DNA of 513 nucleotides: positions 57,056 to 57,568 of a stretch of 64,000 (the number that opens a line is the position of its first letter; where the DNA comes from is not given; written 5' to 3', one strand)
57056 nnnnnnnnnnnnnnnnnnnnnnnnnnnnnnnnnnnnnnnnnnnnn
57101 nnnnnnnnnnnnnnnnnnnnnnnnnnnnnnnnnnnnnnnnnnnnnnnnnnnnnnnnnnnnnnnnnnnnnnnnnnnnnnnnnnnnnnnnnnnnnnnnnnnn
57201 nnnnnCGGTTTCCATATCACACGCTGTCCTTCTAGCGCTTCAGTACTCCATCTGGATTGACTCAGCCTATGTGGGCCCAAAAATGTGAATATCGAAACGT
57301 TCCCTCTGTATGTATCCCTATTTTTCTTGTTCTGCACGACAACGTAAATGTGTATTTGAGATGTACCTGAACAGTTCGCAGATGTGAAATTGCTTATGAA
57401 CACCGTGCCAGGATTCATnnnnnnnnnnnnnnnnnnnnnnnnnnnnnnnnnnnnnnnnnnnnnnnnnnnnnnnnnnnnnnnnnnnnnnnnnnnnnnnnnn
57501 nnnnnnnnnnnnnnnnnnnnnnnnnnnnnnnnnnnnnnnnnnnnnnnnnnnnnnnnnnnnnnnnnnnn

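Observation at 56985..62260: Dual-coding 13-nt junction motif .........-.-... at microgene boundaries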

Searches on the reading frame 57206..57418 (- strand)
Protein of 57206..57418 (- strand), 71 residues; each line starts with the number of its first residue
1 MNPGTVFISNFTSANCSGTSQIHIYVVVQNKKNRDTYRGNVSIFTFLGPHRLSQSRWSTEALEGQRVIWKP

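Call 9: search_protein_families(library=pfam, max_evalue=1, proteins=[window:57206-57418:-])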
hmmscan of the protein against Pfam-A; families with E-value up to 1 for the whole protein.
seq(71 aa): 0 families

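Call 12: search_protein_families(library=phrogs, max_evalue=0.1, proteins=[window:57206-57418:-])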
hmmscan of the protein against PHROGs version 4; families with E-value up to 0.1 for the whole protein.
seq(71 aa): 0 families

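Call 24: find_homologous_proteins(query=A1, max_evalue=0.001)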
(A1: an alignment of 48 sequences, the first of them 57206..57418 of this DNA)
Query A1 (48 sequences) (71 aa, profile of the alignment): 2 proteins with E <= 0.001 among 110 candidates.
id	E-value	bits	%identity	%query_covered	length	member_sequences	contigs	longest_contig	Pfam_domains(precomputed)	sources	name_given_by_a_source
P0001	7.0e-7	47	24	24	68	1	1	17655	-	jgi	jgi:hypothetical protein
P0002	7.3e-5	41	-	-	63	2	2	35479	-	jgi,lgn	jgi:hypothetical protein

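Call 25: find_encoding_contigs(protein=P0001, flank=10000, max_places=3)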
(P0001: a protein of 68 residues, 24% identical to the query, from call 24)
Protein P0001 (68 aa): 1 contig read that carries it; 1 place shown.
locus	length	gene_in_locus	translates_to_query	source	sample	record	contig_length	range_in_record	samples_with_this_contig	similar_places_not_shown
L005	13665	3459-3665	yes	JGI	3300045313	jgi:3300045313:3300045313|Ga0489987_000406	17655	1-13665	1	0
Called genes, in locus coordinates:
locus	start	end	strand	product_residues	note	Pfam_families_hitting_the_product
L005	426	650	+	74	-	-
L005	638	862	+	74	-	-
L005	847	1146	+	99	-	-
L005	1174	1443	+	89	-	-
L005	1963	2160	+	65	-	-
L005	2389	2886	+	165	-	-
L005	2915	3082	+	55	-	-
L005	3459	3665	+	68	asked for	-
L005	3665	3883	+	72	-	-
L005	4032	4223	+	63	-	-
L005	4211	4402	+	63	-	-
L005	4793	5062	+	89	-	-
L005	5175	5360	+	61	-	-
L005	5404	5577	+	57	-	-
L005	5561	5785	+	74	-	-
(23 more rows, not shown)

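Call 26: find_encoding_contigs(protein=P0002, flank=10000, max_places=3)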
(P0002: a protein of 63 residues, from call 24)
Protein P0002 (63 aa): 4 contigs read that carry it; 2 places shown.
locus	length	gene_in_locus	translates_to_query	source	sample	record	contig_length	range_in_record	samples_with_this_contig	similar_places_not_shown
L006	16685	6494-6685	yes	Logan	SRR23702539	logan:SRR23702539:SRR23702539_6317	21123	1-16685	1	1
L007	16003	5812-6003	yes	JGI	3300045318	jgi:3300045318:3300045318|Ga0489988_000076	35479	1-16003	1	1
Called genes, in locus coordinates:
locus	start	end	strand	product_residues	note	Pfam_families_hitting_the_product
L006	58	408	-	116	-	-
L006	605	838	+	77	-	-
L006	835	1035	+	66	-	-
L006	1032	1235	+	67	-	-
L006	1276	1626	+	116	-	-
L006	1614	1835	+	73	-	-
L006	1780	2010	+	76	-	-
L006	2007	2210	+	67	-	-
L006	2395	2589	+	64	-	-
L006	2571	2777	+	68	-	-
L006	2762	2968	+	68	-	-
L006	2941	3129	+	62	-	-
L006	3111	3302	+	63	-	-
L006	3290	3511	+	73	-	-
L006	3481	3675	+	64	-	-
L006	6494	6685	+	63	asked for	-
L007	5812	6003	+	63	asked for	-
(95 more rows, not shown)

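Call 32: predict_structure(alignment_id=A1)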
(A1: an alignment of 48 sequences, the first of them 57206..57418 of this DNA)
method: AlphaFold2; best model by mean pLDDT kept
length: 71 residues; sequences in the alignment: 48
mean_pLDDT: 75.0   pTM: 0.54
mean pLDDT of the five models: 75.0, 71.9, 70.3, 63.9, 63.3
residues with pLDDT >= 90: 0; 70-90: 52; 50-70: 19; < 50: 0
segments of 3 or more residues with pLDDT < 50: none
pLDDT, mean of each block of 10 residues (from residue 1): 73 73 80 78 84 67 71 65
secondary structure, 60 per line:
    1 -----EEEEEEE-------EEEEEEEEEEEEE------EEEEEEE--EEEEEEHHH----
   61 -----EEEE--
elements in order: E6-12 E20-32 E39-45 E48-53 E66-69
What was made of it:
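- On SH3-like small beta-barrel fold: AF2 pLDDT is 75 with five strands (call 32).
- AF2 on A1 gives a five-strand barrel at pLDDT 75 (call 32). AF2 gives a consistent barrel (call 32).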

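Call 48: search_protein_representatives(alignment_id=A1)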
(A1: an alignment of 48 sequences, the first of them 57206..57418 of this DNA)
Query: 48 sequences, 68 profile positions. Proteins with E-value up to 0.001 (for the whole library): 19; up to 1e-10: 0; up to 1e-30: 0. The best 19 are listed.
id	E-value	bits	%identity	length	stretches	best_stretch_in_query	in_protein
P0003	5.1e-09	52.5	-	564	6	32-65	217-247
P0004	2.2e-08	50.4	-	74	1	1-67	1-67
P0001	2.2e-07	47.2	-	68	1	1-64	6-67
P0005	1.4e-06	44.6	-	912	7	23-64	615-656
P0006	3.5e-06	43.4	-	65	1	1-65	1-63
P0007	8.2e-06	42.2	-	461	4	36-64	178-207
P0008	1.3e-05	41.5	-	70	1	6-67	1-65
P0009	1.8e-05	41.1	-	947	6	26-54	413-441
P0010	1.8e-05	41.1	-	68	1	7-59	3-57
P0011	1.9e-05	41.0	-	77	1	1-68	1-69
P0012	2.0e-05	41.0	-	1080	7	42-64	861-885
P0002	2.3e-05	40.7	-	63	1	1-63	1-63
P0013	2.5e-05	40.6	-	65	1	1-63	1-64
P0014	2.5e-05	40.6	-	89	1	1-65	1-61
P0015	8.4e-05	39.0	-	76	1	1-64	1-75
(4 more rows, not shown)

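Call 50: search_protein_families(library=pfam, max_evalue=0.01, proteins=[P0003, P0005, P0007, P0009, P0012])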
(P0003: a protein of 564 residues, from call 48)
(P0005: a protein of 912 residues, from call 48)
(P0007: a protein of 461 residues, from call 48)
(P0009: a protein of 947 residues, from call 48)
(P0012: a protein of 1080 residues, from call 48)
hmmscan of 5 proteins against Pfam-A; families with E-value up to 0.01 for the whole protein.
P0003 (564 aa): 3 families
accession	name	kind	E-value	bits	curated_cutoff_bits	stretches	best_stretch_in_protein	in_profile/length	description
PF17184.9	Rit1_C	-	2e-07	31.1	27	0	148-173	35-60/271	Rit1 N-terminal domain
PF19564.4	DUF6086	-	0.0013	19.2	31.9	0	165-180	1-16/119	Family of unknown function (DUF6086)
PF04214.18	DUF411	-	0.0041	17.3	27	0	186-216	8-38/48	Protein of unknown function, DUF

P0005 (912 aa): 4 families
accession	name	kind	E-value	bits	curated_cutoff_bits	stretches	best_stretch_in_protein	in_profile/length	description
PF06797.16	DUF1229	-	1.4e-13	51.9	25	0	289-333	85-130/164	Protein of unknown function (DUF1229)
PF00784.22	MyTH4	-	9.9e-05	23.1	27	0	434-507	4-71/105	MyTH4 domain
PF06603.16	UpxZ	-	0.00058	20.6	21.2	0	277-325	37-84/105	UpxZ family of transcription anti-terminator antagonists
PF12144.13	Med12-PQL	-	0.0014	18.9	25.3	0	800-867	40-106/209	Eukaryotic Mediator 12 catenin-binding domain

P0007 (461 aa): 6 families
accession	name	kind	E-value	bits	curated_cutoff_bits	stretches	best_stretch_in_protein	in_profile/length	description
PF11586.13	DUF3242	-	2.7e-07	31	25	0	237-273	27-62/126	Protein of unknown function (DUF3242)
PF06241.17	Castor_Poll_mid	-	8.8e-06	26.1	26.7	0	389-434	54-95/104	Castor and Pollux, part of voltage-gated ion channel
PF09919.14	DUF2149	-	2.2e-05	25.1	27.1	0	320-341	70-91/92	Uncharacterized conserved protein (DUF2149)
PF08387.15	FBD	-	7.1e-05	23.1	22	0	237-259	20-41/46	FBD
PF00216.26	Bac_DNA_binding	-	0.00021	21.9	22.4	0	200-227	56-83/90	Bacterial DNA-binding protein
PF05568.16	ASFV_J13L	-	0.0017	18.6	23.6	0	127-158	99-129/189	African swine fever virus J13L protein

P0009 (947 aa): 0 families

P0012 (1080 aa): 4 families
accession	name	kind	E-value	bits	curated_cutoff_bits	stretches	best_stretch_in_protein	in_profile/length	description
PF14516.12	AAA_35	-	3.5e-30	105.4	27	1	12-354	4-330/331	AAA-like domain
PF05593.20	RHS_repeat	-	6.2e-12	46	22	0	993-1021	2-29/38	RHS Repeat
PF19806.4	DUF6289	-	0.0016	19.1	27.3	0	785-795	2-12/43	Family of unknown function (DUF6289)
PF13191.12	AAA_16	-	0.0028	18.6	32.6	1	22-144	4-143/167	AAA ATPase domain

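Call 64: fold_search(model_id=the predicted structure, library=viral)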
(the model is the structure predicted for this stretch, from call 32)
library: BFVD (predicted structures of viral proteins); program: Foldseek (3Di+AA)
matches with E <= 10: 841; with E <= 0.001: 0
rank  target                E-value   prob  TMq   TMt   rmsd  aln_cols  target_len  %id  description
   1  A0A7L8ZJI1            2.1e-02  1.00  0.59  0.63   3.7        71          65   20  Uncharacterized protein [Enterococcus phage 9184]
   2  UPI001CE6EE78         4.4e-02  1.00  0.62  0.24   5.4        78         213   18  (no name look-up for this kind of identifier)
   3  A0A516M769            4.4e-02  1.00  0.53  0.54   4.6        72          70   14  (no name in the UniProt tables at hand)
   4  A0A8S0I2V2            5.5e-02  1.00  0.57  0.41   3.8        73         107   11  (no name in the UniProt tables at hand)
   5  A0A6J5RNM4            5.5e-02  1.00  0.49  0.40   5.4        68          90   12  WYL domain containing protein [uncultured Caudovirales phage]
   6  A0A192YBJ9            6.1e-02  1.00  0.49  0.25   4.0        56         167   16  Uncharacterized protein [Morganella phage vB_MmoM_MP1]
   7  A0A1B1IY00            6.5e-02  1.00  0.51  0.47   5.6        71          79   18  Uncharacterized protein [Phage MedPE-SWcel-C56]
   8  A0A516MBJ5            9.1e-02  0.99  0.48  0.27   6.1        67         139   12  (no name in the UniProt tables at hand)
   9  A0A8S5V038            1.0e-01  1.00  0.63  0.23   2.9        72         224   10  Uncharacterized protein [Siphoviridae sp. ctBeL15]
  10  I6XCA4                1.3e-01  0.99  0.58  0.39   3.7        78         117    9  Uncharacterized protein [Vibrio phage phi-pp2]
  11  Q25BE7                1.4e-01  0.98  0.54  0.54   3.6        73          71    7  Uncharacterized protein [His 2 virus]
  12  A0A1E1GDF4            1.4e-01  0.98  0.51  0.55   3.7        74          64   14  (no name in the UniProt tables at hand)
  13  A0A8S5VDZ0            1.4e-01  0.97  0.45  0.36   3.8        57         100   10  Uncharacterized protein [Siphoviridae sp. ctGa111]
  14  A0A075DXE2            1.5e-01  0.96  0.48  0.52   5.8        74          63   14  Uncharacterized protein [Acinetobacter phage vB_AbaP_Acibel007]
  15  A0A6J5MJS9            1.6e-01  0.85  0.43  0.43   4.5        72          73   10  Uncharacterized protein [uncultured Caudovirales phage]
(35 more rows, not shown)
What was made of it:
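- On SH3-like small beta-barrel fold: BFVD Foldseek gives E at or above 0.02 (call 64).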

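Call 65: search_protein_families(library=phrogs, alignment_id=A1, max_evalue=0.01)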
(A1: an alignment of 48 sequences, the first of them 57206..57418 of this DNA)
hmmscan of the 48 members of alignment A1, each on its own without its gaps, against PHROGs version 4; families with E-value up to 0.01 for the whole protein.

A. member 1, window:57206-57418:- (71 aa): 0 families

B. families by the number of members that match (of 48 scanned): 2 families
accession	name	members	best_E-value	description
phrog_10625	-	1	0.00023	-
phrog_28638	-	1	0.0054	-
